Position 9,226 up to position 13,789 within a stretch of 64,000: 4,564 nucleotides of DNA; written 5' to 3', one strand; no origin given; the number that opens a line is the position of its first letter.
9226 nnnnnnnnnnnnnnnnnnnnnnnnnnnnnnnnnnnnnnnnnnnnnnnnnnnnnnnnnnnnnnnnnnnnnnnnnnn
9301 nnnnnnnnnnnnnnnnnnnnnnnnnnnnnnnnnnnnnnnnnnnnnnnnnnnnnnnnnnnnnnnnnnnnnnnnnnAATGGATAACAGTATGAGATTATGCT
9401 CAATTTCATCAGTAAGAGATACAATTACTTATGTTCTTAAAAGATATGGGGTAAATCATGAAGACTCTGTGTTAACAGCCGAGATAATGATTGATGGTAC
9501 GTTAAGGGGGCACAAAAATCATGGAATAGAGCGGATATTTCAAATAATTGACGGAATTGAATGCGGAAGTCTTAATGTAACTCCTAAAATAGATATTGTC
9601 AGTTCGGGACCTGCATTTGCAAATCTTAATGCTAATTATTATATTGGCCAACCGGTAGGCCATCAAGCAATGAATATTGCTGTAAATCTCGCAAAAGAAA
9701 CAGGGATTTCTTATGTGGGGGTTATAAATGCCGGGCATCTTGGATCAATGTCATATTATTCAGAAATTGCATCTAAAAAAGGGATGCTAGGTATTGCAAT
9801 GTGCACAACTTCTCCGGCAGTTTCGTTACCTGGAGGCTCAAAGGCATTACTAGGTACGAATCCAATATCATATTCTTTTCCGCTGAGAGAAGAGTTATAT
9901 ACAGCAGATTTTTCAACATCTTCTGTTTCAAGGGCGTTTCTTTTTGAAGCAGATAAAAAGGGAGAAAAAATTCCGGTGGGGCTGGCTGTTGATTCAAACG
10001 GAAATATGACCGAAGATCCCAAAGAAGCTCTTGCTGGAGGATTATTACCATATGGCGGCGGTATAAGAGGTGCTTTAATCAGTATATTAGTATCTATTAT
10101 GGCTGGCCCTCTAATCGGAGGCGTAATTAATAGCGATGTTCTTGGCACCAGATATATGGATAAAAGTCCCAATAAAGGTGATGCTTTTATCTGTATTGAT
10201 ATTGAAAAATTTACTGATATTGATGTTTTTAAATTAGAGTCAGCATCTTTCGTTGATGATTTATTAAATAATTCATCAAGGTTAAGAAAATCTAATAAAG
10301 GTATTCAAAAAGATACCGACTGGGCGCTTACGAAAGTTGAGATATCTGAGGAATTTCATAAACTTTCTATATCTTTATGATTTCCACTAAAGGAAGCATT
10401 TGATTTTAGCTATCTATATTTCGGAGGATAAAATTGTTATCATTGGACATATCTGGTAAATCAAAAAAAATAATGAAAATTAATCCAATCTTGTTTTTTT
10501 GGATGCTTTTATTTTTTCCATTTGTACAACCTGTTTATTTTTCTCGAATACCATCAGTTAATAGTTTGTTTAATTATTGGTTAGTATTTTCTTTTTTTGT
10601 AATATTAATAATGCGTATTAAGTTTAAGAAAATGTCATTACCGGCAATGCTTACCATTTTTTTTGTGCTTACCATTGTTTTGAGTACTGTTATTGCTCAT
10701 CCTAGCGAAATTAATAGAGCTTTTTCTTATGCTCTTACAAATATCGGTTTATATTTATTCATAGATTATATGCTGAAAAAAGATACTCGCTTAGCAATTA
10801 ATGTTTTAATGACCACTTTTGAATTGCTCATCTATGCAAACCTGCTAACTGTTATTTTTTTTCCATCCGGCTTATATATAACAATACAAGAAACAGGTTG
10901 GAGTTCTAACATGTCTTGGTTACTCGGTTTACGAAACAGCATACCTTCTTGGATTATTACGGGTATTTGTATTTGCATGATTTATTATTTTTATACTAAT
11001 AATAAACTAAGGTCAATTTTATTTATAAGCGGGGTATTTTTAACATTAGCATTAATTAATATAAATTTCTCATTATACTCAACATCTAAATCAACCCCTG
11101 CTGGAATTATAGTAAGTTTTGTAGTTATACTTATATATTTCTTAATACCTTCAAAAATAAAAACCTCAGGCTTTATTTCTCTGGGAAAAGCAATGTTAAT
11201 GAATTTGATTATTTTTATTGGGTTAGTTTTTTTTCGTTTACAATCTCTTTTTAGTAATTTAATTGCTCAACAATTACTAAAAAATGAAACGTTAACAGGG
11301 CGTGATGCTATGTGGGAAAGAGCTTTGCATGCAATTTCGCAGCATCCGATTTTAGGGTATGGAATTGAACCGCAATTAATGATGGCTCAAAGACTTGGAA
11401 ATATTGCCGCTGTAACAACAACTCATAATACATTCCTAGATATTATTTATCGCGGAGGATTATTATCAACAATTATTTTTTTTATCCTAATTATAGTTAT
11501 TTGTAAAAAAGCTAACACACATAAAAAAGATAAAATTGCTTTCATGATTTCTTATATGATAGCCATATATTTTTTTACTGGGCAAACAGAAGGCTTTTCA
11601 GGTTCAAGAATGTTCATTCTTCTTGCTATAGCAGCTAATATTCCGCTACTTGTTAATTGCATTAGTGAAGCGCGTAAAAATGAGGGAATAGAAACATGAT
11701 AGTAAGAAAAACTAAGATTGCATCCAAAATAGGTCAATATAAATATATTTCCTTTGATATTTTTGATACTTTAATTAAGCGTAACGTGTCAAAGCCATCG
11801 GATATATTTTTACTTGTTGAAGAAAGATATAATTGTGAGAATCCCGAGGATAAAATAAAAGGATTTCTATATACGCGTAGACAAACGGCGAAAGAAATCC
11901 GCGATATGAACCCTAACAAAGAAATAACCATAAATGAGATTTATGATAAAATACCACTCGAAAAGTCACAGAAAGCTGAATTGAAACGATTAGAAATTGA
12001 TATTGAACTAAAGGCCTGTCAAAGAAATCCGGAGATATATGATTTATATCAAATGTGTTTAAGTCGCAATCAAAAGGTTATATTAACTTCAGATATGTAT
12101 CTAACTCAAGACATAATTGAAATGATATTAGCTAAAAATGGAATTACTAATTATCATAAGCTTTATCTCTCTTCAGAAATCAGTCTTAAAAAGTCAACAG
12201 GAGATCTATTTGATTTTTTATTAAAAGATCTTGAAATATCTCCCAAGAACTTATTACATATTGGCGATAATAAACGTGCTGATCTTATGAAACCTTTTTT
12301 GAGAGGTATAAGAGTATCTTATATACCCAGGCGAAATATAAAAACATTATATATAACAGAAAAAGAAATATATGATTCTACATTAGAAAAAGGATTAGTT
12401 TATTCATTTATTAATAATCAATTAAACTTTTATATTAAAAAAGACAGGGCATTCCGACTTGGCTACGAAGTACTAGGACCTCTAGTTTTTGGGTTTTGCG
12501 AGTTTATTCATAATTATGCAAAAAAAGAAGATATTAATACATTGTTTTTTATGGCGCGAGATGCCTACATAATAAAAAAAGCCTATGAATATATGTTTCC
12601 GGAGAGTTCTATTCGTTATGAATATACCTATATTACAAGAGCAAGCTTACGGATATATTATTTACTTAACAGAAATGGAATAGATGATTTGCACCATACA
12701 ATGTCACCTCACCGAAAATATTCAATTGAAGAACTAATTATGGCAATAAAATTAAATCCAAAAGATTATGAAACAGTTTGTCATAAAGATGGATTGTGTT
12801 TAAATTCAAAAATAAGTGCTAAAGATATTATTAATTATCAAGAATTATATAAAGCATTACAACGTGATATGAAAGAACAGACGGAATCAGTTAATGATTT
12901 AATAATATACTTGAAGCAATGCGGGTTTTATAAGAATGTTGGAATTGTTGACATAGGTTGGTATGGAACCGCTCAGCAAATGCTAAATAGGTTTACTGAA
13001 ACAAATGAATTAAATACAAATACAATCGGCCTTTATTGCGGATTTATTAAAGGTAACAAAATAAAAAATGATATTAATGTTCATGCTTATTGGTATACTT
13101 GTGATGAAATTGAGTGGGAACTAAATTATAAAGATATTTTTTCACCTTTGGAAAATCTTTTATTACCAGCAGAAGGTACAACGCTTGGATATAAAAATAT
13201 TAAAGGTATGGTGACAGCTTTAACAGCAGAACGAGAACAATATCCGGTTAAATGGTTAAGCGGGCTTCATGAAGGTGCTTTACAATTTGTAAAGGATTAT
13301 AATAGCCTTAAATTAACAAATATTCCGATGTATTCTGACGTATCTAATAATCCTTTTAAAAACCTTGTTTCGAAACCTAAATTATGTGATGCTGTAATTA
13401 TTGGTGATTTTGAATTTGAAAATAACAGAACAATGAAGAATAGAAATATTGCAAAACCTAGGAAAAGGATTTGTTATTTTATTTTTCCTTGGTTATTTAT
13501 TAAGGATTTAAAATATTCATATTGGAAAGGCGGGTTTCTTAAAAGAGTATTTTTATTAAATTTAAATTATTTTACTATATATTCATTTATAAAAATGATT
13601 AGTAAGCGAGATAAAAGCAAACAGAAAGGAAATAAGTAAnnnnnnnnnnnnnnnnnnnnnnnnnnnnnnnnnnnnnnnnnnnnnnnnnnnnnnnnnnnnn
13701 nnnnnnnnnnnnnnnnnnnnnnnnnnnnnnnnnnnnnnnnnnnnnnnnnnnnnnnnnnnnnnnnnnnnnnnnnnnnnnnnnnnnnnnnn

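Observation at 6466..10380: Phosphonate module without a decarboxylase in a surface-glycan locus: LicD, CyTase-PepM fusion, LicC-like NTase and a ComC-like Ldh_2 dehydrogenase (predicted phosphonolactate-type decoration)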

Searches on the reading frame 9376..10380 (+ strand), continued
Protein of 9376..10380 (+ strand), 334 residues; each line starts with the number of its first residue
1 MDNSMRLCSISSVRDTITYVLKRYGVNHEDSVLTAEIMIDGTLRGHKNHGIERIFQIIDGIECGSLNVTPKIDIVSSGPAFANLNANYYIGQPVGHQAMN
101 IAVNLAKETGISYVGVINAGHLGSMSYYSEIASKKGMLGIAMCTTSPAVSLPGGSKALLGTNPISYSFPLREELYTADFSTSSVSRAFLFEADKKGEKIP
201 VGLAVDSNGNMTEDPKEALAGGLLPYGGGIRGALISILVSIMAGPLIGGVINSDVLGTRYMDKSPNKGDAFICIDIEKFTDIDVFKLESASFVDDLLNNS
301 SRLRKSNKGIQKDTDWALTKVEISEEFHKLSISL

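Call 67: search_protein_families(library=ncbifam, proteins=[L001:12624-14219:+, L001:11007-11885:+, L001:11890-12621:+], max_evalue=0.00001)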
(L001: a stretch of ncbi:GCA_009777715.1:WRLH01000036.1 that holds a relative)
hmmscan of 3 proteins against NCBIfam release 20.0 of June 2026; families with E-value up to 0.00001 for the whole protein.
L001:12624-14219:+ (532 aa): 10 families
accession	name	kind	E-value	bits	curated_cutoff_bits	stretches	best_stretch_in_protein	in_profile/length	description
NF006049.0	PRK08195.1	subfamily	2.3e-20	72.9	229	1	4-297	9-304/344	4-hyroxy-2-oxovalerate/4-hydroxy-2-oxopentanoic acid aldolase,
TIGR03217.1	4OH_2_O_val_ald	equivalog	2.2e-17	63.3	286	1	4-269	4-269/334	4-hydroxy-2-oxovalerate aldolase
TIGR02146.1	LysS_fung_arch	equivalog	3.1e-13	49.7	413.55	1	5-263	1-257/344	homocitrate synthase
NF002088.0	PRK00915.1-5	equivalog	7.8e-09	34.5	697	1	3-244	4-250/514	2-isopropylmalate synthase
NF002085.0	PRK00915.1-2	subfamily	1.5e-08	33.9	517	1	3-253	14-261/504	2-isopropylmalate synthase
NF002086.0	PRK00915.1-3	equivalog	9e-08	31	532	1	5-246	9-255/516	2-isopropylmalate synthase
TIGR02660.1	nifV_homocitr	equivalog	2.2e-07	30.5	462.9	1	5-253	4-249/365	homocitrate synthase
NF042434.1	IPMS_Lepto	equivalog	7.2e-07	28.5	500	0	177-257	193-270/374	2-isopropylmalate synthase LeuA2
TIGR00973.1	leuA_bact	equivalog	7.3e-06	24.7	598.7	0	4-255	3-258/494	2-isopropylmalate synthase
TIGR02090.1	LEU1_arch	subfamily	8.7e-06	25.1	484.75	0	5-236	3-231/363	isopropylmalate/citramalate/homocitrate synthases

L001:11007-11885:+ (293 aa): 0 families

L001:11890-12621:+ (244 aa): 11 families
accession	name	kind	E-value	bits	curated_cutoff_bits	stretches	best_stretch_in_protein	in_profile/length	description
NF009905.0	PRK13368.1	subfamily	2.9e-85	285.5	255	1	1-241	1-241/243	3-deoxy-manno-octulosonate cytidylyltransferase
NF003952.0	PRK05450.1-5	subfamily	1.9e-82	276.2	193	1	1-241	1-248/250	3-deoxy-manno-octulosonate cytidylyltransferase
NF003950.0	PRK05450.1-3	subfamily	5.9e-64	215.8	234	1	1-240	1-244/248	3-deoxy-manno-octulosonate cytidylyltransferase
NF003948.0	PRK05450.1-1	equivalog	5.3e-58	196.2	281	1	2-240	5-245/248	3-deoxy-manno-octulosonate cytidylyltransferase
TIGR00466.1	kdsB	equivalog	2.8e-53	180.8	155.2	1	3-232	3-241/241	3-deoxy-manno-octulosonate cytidylyltransferase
TIGR03584.1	PseF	equivalog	1.4e-11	44.5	205.7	1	4-117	1-123/222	pseudaminic acid cytidylyltransferase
TIGR01173.1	glmU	equivalog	6.7e-08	31.8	366.85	1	19-133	20-133/452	bifunctional UDP-N-acetylglucosamine diphosphorylase/glucosamine-1-phosphate N-acetyltransferase GlmU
NF001457.0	PRK00317.1-3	equivalog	8.3e-08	32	164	1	12-123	11-122/200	molybdenum cofactor guanylyltransferase MobA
NF010939.0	PRK14359.1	equivalog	2.6e-06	26.3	592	1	18-148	21-152/430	bifunctional UDP-N-acetylglucosamine diphosphorylase/glucosamine-1-phosphate N-acetyltransferase GlmU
NF010934.1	PRK14354.1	equivalog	4.3e-06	25.5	450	1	19-134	19-134/447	bifunctional UDP-N-acetylglucosamine diphosphorylase/glucosamine-1-phosphate N-acetyltransferase GlmU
NF010937.0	PRK14357.1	equivalog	6.4e-06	25.3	658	1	14-133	16-132/448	bifunctional UDP-N-acetylglucosamine diphosphorylase/glucosamine-1-phosphate N-acetyltransferase GlmU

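Call 77: search_protein_representatives(alignment_id=A1)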
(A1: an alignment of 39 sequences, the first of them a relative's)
Query: 39 sequences, 335 profile positions. Proteins with E-value up to 0.001 (for the whole library): 15603; up to 1e-10: 9854; up to 1e-30: 3805. The best 150 are listed.
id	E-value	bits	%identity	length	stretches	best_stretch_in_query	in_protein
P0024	4.5e-145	499.3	-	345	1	4-333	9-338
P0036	1.2e-131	455.2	-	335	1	2-332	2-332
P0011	4.4e-129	446.8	-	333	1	5-331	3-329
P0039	1.6e-128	444.9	-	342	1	1-331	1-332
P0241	6.8e-124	429.7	-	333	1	7-331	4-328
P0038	3.7e-122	424.0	-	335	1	2-331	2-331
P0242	1.3e-119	415.7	-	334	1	2-332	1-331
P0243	1.1e-116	406.1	-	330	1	10-320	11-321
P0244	5.7e-113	393.8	-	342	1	2-332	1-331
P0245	6.5e-110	383.7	-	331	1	4-327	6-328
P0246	1.8e-101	356.0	-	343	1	2-333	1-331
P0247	4.4e-101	354.7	-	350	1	4-331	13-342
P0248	5.0e-101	354.5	-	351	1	7-330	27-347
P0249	4.0e-99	348.3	-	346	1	3-329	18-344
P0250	3.1e-96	338.8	-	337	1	3-330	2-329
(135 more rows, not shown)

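Call 79: predict_structure(alignment_id=A1)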
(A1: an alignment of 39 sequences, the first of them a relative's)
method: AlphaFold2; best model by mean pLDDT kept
length: 334 residues; sequences in the alignment: 39
mean_pLDDT: 94.9   pTM: 0.92
mean pLDDT of the five models: 94.9, 94.5, 94.5, 93.6, 92.1
residues with pLDDT >= 90: 297; 70-90: 34; 50-70: 2; < 50: 1
segments of 3 or more residues with pLDDT < 50: none
pLDDT, mean of each block of 10 residues (from residue 1): 79 98 98 98 91 96 97 98 98 98 99 98 96 98 95 92 97 94 92 95 95 96 93 96 97 92 97 98 98 94 82 93 94 89
secondary structure, 60 per line:
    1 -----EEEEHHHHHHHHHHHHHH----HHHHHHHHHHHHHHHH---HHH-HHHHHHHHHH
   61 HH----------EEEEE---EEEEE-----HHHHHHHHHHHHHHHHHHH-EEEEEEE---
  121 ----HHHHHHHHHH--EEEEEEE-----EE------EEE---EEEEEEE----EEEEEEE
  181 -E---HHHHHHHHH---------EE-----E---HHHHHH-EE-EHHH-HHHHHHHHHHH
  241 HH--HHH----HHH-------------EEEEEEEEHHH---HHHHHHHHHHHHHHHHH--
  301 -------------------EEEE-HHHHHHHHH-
elements in order: E6-9 H10-23 H28-43 H51-62 E73-77 E81-85 H91-109 E111-117 H125-134 E137-143 E157-159 E163-169 E174-180 H186-194 H215-220 H230-242 E268-275 H282-298 E320-323 H325-333

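Call 81: list_cluster_members(proteins=[P0001, P0121])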
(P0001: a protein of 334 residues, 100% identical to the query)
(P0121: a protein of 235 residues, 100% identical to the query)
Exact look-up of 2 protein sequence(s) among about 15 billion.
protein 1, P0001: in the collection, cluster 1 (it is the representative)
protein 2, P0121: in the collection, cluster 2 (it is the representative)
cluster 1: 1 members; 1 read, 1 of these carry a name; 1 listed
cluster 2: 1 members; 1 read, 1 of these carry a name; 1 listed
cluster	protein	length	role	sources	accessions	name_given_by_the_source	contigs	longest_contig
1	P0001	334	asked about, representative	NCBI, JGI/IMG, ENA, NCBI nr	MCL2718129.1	MAG: Ldh family oxidoreductase [Lachnospiraceae bacterium] | Ldh family oxidoreductase [Lachnospiraceae bacterium]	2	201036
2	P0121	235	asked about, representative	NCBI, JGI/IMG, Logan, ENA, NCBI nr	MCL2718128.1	MAG: phosphocholine cytidylyltransferase family protein [Lachnospiraceae bacterium] | phosphocholine cytidylyltransferase family protein [Lachnospiraceae bacterium]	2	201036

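Call 82: fold_search(model_id=the predicted structure, library=pdb)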
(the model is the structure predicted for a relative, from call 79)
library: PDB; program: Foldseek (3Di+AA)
matches with E <= 10: 498; with E <= 0.001: 27
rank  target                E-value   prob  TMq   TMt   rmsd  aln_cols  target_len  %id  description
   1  2x06_A                6.0e-37  1.00  0.83  0.81   6.9       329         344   33  SULFOLACTATE DEHYDROGENASE FROM METHANOCALDOCOCCUS JANNASCHII (released 2009-12-15)
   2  1xrh_A                2.5e-33  1.00  0.87  0.85   4.1       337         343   26  Crystal Structure of Ureidoglycolate Dehydrogenase from Escherichia Coli (released 2004-10-26)
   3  1xrh_D                2.5e-33  1.00  0.87  0.85   4.2       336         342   26  Crystal Structure of Ureidoglycolate Dehydrogenase from Escherichia Coli (released 2004-10-26)
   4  1xrh_F                1.1e-32  1.00  0.87  0.86   4.1       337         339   26  Crystal Structure of Ureidoglycolate Dehydrogenase from Escherichia Coli (released 2004-10-26)
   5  4fju_A                1.2e-32  1.00  0.86  0.86   4.3       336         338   26  Crystal structure of ureidoglycolate dehydrogenase in ternary complex with NADH and glyoxylate (released 2013-01-16)
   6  4fjs_A                1.5e-32  1.00  0.86  0.85   4.3       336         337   26  Crystal structure of ureidoglycolate dehydrogenase enzyme in apo form (released 2013-01-16)
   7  3uoe_A                2.2e-32  1.00  0.84  0.83   4.6       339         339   28  The crystal structure of dehydrogenase from Sinorhizobium meliloti (released 2011-11-30)
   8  1xrh_C                2.4e-32  1.00  0.88  0.85   4.2       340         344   26  Crystal Structure of Ureidoglycolate Dehydrogenase from Escherichia Coli (released 2004-10-26)
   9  4fju_B                1.5e-31  1.00  0.82  0.87   3.3       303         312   27  Crystal structure of ureidoglycolate dehydrogenase in ternary complex with NADH and glyoxylate (released 2013-01-16)
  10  1xrh_G                1.7e-31  1.00  0.87  0.85   4.2       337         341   26  Crystal Structure of Ureidoglycolate Dehydrogenase from Escherichia Coli (released 2004-10-26)
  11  4h8a_B                1.8e-31  1.00  0.82  0.88   3.2       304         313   27  Crystal structure of ureidoglycolate dehydrogenase in binary complex with NADH (released 2013-01-16)
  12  4fjs_B                3.7e-31  1.00  0.81  0.85   3.0       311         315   26  Crystal structure of ureidoglycolate dehydrogenase enzyme in apo form (released 2013-01-16)
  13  1z2i_A                6.1e-31  1.00  0.87  0.83   4.0       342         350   25  CRYSTAL STRUCTURE OF Agrobacterium tumefaciens MALATE DEHYDROGENASE, NEW YORK STRUCTURAL GENOMICS CONSORTIUM (released 2005-03-15)
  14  1v9n                  2.5e-30  1.00  0.83  0.80   4.8       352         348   29  Structure of Malate Dehydrogenase from Pyrococcus horikoshii OT3 (released 2005-03-29)
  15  1vbi                  5.3e-29  1.00  0.86  0.84   4.1       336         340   24  Crystal structure of type 2 malate/lactate dehydrogenase from thermus thermophilus HB8 (released 2005-04-19)
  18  1wtj_B                8.3e-29  1.00  0.85  0.85   3.4       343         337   22  Crystal Structure of delta1-piperideine-2-carboxylate reductase from Pseudomonas syringae pvar.tomato (released 2005-10-04)
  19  1wtj_A                1.4e-27  1.00  0.81  0.82   2.6       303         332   24  Crystal Structure of delta1-piperideine-2-carboxylate reductase from Pseudomonas syringae pvar.tomato (released 2005-10-04)
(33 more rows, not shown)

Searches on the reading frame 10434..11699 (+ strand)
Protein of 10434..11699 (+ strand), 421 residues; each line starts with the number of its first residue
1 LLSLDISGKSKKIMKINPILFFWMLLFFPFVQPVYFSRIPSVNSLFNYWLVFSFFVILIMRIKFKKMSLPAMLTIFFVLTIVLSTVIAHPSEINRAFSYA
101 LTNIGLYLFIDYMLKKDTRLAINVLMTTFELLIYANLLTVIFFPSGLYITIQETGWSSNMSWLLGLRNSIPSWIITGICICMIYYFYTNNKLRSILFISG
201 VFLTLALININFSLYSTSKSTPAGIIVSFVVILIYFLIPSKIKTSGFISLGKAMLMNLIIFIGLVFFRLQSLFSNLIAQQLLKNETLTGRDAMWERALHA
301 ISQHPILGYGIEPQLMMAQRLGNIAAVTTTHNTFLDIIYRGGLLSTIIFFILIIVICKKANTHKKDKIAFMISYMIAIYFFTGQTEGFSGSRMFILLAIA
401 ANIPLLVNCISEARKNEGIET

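Call 3: search_protein_families(library=pfam, proteins=[window:10434-11699:+])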
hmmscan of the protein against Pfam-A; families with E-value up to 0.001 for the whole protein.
window:10434-11699:+ (421 aa): 1 family
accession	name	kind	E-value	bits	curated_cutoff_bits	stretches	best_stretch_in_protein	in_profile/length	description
PF04932.20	Wzy_C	-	1.7e-14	54.3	31.7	1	214-350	11-149/149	O-Antigen ligase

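Call 4: search_protein_families(library=ncbifam, proteins=[window:10434-11699:+])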
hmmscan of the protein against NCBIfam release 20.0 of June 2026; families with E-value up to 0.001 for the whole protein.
window:10434-11699:+ (421 aa): 0 families

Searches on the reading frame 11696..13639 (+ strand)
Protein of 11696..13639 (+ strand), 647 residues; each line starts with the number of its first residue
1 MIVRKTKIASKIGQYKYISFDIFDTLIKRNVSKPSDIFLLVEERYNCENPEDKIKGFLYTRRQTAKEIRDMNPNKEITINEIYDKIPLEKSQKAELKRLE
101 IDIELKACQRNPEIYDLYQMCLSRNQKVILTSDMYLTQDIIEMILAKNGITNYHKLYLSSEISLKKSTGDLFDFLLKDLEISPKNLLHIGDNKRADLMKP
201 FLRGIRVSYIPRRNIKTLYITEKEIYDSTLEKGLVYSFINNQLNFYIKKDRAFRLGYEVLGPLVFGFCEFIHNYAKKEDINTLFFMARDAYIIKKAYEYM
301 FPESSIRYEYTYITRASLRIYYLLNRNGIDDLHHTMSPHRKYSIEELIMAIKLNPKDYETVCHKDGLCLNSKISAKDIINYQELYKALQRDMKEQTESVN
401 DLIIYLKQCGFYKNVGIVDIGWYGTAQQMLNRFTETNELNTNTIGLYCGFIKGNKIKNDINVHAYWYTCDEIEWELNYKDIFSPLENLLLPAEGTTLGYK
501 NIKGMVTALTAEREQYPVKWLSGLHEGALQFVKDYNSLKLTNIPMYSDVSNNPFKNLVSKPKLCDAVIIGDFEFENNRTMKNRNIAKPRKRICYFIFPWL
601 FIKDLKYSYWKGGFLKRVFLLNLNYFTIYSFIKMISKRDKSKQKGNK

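Call 3: search_protein_families(library=pfam, proteins=[window:11696-13639:+])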
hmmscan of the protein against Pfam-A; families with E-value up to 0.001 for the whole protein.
window:11696-13639:+ (647 aa): 0 families

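Call 4: search_protein_families(library=ncbifam, proteins=[window:11696-13639:+])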
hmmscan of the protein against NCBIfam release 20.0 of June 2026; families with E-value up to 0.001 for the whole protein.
window:11696-13639:+ (647 aa): 2 families
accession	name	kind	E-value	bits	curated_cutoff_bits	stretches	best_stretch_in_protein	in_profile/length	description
TIGR02252.1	DREG-2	subfamily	7.1e-07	29.2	155.2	1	17-199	2-193/203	HAD hydrolase, REG-2-like, family IA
TIGR02254.1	YjjG_YfnB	equivalog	6e-05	22.6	159.9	1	16-209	2-195/223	YjjG family noncanonical pyrimidine nucleotidase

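Call 44: search_protein_families(library=pfam, proteins=[window:11696-13639:+], max_evalue=1)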
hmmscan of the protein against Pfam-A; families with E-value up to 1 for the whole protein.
window:11696-13639:+ (647 aa): 2 families
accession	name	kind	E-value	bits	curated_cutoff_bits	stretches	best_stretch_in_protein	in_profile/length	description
PF00702.32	Hydrolase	-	0.017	16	26.4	1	16-196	2-183/191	haloacid dehalogenase-like hydrolase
PF13419.12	HAD_2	-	0.036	14.6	23.8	1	126-196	96-164/178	Haloacid dehalogenase-like hydrolase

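Call 45: search_solved_structures(query=window:11696-13636:+, max_evalue=1)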
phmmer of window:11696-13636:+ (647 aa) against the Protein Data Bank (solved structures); distinct sequences matched with E-value up to 1: 8.
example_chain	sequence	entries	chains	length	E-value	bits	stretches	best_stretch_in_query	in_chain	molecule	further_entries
7shg_A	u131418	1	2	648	2.7e-17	65.3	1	12-456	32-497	Ribofuranosyl transferase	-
9h50_A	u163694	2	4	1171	3.8e-15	58.3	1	19-321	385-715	Bcs3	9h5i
8a0c_A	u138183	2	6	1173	3.8e-15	58.3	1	19-321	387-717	Bcs3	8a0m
2om6_A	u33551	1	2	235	0.018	16.4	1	16-201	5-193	Probable phosphoserine phosphatase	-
2vdv_E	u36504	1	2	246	0.12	13.7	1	246-340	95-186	TRNA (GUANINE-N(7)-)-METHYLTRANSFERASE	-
2vdu_E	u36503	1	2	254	0.13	13.6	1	246-340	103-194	TRNA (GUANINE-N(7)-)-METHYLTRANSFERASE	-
4jb3_A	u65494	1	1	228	0.19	13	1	154-192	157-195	Haloacid dehalogenase-like hydrolase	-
8h0n_B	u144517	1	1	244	0.74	11.1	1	255-340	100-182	tRNA (guanine-N(7)-)-methyltransferase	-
